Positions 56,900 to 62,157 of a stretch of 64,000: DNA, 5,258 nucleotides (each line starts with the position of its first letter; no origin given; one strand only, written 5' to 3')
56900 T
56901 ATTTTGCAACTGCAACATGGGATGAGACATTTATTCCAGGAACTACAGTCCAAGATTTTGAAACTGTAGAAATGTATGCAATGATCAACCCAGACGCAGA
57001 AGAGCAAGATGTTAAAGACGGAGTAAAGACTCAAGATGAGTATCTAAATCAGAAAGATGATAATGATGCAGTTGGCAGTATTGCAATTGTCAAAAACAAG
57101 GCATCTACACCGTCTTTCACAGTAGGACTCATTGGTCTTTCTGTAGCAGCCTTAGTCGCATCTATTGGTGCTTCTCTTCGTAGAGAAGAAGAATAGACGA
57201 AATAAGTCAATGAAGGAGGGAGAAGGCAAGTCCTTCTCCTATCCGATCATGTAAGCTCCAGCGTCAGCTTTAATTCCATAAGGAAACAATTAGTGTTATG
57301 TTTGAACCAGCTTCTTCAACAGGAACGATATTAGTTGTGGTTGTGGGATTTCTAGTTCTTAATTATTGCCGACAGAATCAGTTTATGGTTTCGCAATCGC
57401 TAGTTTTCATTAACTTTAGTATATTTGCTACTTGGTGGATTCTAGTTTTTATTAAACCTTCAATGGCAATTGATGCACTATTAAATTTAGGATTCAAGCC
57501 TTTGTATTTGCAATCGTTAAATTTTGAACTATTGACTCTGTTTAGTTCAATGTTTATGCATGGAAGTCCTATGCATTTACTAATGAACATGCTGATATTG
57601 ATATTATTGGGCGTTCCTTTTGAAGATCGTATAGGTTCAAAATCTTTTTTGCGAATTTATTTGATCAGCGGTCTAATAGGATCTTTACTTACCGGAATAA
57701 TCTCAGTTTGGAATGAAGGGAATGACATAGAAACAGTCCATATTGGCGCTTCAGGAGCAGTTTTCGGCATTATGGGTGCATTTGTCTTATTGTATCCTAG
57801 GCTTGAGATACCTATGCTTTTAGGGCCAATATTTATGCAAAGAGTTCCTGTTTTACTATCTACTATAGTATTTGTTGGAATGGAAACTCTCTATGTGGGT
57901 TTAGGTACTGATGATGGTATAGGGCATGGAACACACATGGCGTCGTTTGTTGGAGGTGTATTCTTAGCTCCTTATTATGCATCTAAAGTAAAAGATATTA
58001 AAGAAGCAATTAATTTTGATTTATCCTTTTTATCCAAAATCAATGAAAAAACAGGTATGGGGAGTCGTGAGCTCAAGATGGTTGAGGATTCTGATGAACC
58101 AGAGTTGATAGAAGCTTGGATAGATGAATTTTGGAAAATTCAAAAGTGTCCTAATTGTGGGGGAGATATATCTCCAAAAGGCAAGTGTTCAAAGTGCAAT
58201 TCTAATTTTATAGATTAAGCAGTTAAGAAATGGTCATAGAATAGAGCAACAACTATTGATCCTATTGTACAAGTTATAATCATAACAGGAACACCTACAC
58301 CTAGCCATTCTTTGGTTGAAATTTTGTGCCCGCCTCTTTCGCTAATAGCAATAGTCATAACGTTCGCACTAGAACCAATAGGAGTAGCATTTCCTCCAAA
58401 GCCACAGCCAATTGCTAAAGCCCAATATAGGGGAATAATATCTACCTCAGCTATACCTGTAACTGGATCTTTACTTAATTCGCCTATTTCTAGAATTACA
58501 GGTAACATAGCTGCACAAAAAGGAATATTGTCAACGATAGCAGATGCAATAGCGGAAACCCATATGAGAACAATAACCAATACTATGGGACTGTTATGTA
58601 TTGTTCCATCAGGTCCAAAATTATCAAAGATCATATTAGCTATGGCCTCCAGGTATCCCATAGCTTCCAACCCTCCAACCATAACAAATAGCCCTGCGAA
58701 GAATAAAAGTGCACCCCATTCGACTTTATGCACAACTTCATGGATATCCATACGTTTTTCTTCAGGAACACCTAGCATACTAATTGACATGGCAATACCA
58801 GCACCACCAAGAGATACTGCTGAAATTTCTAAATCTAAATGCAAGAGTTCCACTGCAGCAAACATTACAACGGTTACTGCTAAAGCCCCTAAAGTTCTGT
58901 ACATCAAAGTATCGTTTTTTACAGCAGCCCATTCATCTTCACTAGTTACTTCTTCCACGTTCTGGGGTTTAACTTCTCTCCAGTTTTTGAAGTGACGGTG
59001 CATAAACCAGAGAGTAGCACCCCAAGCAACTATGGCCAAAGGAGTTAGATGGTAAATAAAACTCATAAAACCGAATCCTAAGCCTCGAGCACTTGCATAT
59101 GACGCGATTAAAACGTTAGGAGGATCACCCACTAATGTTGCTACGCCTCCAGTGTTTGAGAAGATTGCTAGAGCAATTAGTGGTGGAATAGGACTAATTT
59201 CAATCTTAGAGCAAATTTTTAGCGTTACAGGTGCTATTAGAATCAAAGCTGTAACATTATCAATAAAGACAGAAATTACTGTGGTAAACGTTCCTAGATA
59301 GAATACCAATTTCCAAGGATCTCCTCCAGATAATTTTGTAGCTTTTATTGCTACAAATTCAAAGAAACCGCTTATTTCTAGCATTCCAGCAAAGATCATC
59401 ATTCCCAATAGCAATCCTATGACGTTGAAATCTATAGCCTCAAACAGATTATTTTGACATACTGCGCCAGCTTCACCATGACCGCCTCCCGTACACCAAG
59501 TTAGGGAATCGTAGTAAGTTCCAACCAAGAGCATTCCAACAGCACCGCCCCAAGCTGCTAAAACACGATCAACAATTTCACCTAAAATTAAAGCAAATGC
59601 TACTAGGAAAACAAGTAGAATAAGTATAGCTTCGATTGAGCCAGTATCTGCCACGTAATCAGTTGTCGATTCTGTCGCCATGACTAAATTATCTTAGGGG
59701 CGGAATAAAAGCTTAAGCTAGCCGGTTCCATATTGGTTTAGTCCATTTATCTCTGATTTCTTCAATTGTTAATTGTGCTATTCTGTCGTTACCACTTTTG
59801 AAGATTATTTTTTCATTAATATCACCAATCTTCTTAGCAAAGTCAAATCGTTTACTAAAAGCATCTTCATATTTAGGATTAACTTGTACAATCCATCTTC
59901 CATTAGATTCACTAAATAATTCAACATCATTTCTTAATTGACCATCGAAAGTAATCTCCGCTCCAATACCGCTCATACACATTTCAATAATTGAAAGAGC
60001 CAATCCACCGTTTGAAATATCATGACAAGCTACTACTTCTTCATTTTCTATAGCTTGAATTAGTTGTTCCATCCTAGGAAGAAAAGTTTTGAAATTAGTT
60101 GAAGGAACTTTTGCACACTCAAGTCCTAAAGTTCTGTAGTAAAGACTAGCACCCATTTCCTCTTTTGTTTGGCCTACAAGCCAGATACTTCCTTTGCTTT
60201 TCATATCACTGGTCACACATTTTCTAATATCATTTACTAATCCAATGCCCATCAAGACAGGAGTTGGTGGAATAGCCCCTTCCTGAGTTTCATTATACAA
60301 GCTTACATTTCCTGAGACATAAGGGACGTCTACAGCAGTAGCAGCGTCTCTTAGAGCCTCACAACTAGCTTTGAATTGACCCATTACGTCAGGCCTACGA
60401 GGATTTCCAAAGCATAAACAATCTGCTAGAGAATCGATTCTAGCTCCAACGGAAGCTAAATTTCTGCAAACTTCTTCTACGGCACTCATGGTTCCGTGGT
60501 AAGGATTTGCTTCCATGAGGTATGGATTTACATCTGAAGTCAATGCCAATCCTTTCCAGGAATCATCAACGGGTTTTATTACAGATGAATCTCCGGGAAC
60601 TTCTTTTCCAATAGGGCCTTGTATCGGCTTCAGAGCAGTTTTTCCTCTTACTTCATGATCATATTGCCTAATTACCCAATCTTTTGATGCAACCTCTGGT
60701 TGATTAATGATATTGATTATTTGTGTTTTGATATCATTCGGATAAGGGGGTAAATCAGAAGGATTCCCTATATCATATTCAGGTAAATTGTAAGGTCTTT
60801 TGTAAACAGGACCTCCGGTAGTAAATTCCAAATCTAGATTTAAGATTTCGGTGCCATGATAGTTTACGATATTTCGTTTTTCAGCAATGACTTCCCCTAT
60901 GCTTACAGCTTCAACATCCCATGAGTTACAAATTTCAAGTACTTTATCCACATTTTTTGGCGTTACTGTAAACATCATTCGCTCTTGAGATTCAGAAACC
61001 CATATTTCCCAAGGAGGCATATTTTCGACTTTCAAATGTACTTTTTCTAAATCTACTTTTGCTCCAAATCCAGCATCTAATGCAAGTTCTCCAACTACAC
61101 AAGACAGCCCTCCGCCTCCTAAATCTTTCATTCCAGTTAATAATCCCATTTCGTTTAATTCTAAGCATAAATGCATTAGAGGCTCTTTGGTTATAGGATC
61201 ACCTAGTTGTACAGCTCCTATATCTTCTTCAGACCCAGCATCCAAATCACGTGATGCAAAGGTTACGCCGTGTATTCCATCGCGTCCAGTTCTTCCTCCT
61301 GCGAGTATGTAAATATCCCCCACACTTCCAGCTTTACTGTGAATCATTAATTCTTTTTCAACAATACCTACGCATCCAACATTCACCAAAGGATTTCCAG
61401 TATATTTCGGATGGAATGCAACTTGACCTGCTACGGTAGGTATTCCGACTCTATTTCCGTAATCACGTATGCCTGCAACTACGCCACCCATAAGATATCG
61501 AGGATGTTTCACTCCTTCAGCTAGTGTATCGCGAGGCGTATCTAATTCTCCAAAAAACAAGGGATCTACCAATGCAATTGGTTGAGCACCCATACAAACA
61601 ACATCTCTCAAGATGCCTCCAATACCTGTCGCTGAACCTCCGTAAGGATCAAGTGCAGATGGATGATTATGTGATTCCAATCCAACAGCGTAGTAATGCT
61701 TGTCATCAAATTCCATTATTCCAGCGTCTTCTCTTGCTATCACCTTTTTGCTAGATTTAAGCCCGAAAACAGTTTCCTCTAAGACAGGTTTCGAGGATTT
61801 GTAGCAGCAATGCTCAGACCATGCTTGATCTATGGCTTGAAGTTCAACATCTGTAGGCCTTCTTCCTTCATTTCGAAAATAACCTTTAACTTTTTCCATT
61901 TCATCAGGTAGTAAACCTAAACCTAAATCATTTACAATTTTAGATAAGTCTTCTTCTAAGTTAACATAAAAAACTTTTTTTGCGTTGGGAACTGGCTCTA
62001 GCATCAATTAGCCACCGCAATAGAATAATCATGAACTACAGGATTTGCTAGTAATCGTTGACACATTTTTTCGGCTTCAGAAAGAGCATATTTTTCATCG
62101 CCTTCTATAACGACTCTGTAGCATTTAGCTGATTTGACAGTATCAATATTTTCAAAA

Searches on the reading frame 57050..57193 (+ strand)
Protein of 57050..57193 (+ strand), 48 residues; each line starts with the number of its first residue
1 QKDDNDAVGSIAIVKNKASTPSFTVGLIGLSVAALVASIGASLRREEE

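Call 72: search_protein_families(library=ncbifam, proteins=[window:57050-57193:+], max_evalue=1)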
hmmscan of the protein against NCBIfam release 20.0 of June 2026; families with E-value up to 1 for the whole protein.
window:57050-57193:+ (48 aa): 1 family
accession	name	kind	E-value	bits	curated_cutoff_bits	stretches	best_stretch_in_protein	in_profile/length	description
TIGR04081.4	TIGR04081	equivalog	0.33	10.8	30.5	1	29-42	12-25/27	SbtA family thio(seleno)oxazole RiPP natural product precursor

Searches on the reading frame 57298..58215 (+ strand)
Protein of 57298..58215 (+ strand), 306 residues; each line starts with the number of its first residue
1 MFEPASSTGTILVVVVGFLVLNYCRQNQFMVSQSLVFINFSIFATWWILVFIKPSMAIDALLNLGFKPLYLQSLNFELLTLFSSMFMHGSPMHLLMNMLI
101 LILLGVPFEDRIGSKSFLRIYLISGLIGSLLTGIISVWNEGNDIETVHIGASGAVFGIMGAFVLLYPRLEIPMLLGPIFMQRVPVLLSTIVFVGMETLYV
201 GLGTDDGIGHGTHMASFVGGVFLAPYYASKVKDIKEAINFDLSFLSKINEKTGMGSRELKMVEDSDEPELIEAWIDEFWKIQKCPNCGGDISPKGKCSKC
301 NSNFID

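Call 9: search_protein_families(library=pfam, proteins=[window:57298-58215:+], max_evalue=0.001)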
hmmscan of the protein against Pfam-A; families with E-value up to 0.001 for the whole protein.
window:57298-58215:+ (306 aa): 1 family
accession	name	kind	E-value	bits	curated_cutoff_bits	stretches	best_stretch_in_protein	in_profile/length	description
PF01694.28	Rhomboid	-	5.1e-28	98.5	22.6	1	77-227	3-140/143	Rhomboid domain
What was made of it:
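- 57298..58218 (+): Rhomboid-family intramembrane protease gene, 100 nt downstream on the same strand. It is a possible processing enzyme for the anchor (inferred). PF01694 98.5 bits (call 9).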

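Call 72: search_protein_families(library=ncbifam, proteins=[window:57298-58215:+], max_evalue=1)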
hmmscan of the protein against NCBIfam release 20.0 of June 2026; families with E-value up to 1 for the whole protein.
window:57298-58215:+ (306 aa): 3 families
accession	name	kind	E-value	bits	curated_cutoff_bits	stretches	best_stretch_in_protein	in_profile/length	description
TIGR04239.1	rhombo_GlpG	equivalog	5.1e-08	33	250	1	38-161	96-210/271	rhomboid family intramembrane serine protease GlpG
NF008155.0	PRK10907.1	equivalog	5.8e-07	29.1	335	1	48-224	105-265/276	rhomboid family intramembrane serine protease GlpG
TIGR03902.1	rhom_GG_sort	equivalog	6.9e-05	22.9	84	1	81-165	19-97/154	rhombosortase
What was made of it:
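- On Archaeosortase or rhombosortase C-terminal sorting signals (PGF-CTERM, GlyGly-CTERM): The neighbouring rhomboid scores 22.9 against 84 for rhombosortase (call 72).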

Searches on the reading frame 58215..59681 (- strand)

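Call 9: search_protein_families(library=pfam, proteins=[window:58215-59681:-], max_evalue=0.001)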
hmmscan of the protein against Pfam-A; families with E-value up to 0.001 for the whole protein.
window:58215-59681:- (488 aa): 2 families
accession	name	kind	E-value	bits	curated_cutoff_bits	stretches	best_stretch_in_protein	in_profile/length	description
PF03600.22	CitMHS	-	1.1e-77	261.8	31.9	2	29-425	1-336/336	Citrate transporter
PF02040.21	ArsB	-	1.3e-09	38.4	22.2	1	83-474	50-415/423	Arsenical pump membrane protein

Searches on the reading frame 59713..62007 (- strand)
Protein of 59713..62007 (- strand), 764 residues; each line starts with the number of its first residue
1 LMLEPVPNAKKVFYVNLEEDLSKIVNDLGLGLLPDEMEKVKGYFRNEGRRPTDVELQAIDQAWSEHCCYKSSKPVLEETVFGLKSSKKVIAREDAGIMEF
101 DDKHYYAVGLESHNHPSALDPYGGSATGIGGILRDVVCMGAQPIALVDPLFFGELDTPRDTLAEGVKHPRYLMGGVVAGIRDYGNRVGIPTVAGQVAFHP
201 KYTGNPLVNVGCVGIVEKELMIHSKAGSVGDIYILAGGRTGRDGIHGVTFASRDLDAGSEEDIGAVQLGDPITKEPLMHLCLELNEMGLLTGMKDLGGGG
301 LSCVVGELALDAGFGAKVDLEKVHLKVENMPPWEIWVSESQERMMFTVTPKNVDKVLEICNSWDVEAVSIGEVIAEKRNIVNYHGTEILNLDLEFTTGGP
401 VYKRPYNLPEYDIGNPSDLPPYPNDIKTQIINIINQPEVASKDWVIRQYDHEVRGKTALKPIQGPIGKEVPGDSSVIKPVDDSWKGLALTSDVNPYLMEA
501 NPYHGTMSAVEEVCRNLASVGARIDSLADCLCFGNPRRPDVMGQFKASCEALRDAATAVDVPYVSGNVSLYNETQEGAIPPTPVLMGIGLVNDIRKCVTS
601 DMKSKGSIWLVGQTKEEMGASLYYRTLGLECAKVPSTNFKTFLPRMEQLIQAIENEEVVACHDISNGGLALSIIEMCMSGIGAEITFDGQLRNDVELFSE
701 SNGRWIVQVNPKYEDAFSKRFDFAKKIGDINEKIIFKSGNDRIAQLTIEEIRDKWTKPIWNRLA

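Call 9: search_protein_families(library=pfam, proteins=[window:59713-62007:-], max_evalue=0.001)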
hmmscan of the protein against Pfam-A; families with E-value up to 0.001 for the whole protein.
window:59713-62007:- (764 aa): 3 families
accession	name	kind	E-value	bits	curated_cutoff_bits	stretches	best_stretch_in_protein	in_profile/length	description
PF02769.27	AIRS_C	-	2.7e-49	167.8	23.1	2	229-382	2-154/156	AIR synthase related protein, C-terminal domain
PF00586.29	AIRS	-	1.2e-40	138.8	24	2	93-216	2-112/112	AIR synthase related protein, N-terminal domain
PF18072.6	FGAR-AT_linker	-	1.6e-16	61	26.6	1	22-70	2-50/50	Formylglycinamide ribonucleotide amidotransferase linker domain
